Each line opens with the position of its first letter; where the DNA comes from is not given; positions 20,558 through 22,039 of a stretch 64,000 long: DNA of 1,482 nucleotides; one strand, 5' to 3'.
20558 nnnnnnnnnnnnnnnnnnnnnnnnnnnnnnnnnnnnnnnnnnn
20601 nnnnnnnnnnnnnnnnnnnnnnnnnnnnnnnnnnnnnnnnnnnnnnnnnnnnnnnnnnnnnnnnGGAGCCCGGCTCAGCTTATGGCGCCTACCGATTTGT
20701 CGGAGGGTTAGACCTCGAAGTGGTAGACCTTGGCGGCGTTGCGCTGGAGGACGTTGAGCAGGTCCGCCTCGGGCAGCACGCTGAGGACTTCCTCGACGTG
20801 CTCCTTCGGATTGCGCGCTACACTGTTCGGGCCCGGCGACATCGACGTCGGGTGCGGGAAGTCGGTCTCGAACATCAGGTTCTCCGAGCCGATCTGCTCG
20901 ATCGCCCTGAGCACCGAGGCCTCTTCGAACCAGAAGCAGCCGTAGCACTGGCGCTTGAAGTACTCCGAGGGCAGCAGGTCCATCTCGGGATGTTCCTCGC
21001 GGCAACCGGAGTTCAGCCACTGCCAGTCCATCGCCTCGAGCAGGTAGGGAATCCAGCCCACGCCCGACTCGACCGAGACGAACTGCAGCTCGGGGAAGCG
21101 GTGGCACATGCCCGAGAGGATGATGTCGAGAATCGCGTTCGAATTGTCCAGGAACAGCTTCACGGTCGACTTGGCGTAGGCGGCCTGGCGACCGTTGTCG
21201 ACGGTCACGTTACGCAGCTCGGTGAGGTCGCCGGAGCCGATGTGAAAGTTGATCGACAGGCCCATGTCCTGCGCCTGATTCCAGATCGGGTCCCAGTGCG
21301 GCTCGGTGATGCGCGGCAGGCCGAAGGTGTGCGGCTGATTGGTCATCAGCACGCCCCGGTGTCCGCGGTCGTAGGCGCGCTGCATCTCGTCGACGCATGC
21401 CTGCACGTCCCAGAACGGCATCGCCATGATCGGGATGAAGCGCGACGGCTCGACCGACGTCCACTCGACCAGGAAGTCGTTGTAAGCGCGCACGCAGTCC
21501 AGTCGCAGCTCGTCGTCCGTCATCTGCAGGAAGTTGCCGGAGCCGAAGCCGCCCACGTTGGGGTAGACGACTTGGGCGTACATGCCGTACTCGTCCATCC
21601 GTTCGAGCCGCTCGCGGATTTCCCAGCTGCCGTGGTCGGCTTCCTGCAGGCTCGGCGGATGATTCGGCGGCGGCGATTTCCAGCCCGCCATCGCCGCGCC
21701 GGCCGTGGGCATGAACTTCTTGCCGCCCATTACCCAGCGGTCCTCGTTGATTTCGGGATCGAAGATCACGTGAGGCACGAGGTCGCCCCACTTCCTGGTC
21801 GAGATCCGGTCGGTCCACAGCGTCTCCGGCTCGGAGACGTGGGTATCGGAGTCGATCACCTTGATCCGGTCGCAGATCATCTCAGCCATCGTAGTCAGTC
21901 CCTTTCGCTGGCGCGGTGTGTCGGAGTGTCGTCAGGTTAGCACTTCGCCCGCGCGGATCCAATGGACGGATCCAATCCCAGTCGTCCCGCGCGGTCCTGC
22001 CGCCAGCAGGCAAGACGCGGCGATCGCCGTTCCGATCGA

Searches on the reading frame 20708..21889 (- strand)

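Call 6: search_protein_families(library=pfam, proteins=[window:20708-21889:-], max_evalue=0.1)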
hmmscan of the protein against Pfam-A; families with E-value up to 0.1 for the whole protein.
window:20708-21889:- (393 aa): 2 families
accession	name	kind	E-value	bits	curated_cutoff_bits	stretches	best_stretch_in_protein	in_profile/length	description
PF04909.20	Amidohydro_2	-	1.4e-23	84.6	26.4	1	12-391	1-289/289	Amidohydrolase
PF01026.27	TatD_DNase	-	0.031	14.1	27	1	324-389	184-252/253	TatD related DNase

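Call 7: search_protein_families(library=padloc, proteins=[window:20708-21889:-], max_evalue=0.1)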
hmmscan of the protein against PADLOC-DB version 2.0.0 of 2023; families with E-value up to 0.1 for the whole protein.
window:20708-21889:- (393 aa): 0 families
